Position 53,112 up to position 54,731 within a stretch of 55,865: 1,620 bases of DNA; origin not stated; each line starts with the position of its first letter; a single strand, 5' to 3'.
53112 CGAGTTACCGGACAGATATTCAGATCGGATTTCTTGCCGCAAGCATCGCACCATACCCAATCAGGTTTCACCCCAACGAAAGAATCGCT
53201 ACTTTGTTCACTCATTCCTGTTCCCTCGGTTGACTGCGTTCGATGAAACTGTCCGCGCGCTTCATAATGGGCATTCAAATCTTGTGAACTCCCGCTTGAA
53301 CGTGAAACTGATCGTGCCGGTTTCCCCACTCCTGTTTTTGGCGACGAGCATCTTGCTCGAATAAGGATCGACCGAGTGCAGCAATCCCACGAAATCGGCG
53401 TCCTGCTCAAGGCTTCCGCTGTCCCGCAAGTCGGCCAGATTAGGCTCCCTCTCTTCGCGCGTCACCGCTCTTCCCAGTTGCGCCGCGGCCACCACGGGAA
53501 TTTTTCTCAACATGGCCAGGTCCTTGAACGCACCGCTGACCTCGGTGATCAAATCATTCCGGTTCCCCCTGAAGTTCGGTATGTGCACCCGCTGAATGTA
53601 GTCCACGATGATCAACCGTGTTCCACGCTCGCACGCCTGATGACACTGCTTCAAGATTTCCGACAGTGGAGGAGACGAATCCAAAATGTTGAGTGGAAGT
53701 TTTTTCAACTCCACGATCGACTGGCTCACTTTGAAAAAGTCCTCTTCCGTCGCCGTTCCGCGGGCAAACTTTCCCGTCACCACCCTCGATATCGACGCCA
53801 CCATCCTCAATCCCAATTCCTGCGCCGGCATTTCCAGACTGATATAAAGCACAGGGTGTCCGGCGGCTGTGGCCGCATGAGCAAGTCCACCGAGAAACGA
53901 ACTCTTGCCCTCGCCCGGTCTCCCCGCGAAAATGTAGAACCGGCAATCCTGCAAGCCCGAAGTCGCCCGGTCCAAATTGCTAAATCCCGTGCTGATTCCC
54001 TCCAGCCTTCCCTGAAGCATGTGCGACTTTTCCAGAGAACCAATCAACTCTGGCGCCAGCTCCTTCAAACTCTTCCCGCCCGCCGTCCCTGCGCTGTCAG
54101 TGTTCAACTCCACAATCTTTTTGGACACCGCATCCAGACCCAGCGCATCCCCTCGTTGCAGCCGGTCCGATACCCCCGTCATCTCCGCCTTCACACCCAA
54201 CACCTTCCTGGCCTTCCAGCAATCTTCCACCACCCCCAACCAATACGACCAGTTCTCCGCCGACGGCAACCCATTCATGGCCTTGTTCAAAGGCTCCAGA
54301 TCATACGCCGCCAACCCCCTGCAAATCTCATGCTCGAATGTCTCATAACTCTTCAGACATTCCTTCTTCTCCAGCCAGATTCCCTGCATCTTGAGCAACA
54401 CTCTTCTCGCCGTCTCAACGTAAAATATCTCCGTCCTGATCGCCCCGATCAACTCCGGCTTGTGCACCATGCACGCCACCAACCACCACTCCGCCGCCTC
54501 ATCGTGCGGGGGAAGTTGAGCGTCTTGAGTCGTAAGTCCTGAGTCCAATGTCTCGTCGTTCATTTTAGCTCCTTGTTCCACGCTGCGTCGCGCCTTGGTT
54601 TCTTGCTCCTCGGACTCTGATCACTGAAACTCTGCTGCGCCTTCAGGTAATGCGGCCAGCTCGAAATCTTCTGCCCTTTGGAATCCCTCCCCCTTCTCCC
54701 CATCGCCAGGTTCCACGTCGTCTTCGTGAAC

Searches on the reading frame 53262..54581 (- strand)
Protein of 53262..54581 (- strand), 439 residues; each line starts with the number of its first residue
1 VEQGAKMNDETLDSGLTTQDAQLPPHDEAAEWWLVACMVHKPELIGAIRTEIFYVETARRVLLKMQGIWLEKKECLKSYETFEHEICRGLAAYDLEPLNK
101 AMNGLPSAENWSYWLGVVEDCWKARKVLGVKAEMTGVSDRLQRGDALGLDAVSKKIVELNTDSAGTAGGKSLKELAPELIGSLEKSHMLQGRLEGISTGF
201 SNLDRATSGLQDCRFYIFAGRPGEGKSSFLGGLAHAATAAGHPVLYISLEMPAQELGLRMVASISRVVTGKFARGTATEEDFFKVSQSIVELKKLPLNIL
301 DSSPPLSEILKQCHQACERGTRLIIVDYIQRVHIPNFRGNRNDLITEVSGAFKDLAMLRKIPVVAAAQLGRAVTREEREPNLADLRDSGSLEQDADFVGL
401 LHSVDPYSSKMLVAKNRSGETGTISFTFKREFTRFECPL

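Call 15: search_protein_families(library=phrogs, proteins=[window:53262-54581:-], max_evalue=0.00001)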
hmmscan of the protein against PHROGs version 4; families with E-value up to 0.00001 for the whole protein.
window:53262-54581:- (439 aa): 5 families
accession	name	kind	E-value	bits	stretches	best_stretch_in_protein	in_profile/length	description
phrog_19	-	DNA, RNA and nucleotide metabolism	4.4e-62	211.8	1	15-436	149-579/621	DnaB-like replicative helicase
phrog_243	-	DNA, RNA and nucleotide metabolism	2.6e-29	103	1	191-436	15-266/273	DnaB-like replicative helicase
phrog_239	-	DNA, RNA and nucleotide metabolism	1.7e-26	94.4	1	191-431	336-592/801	DNA primase/helicase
phrog_11530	-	unknown function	6.9e-18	66.1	1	318-429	30-149/184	-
phrog_19347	-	unknown function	9e-06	27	0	410-435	51-76/79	-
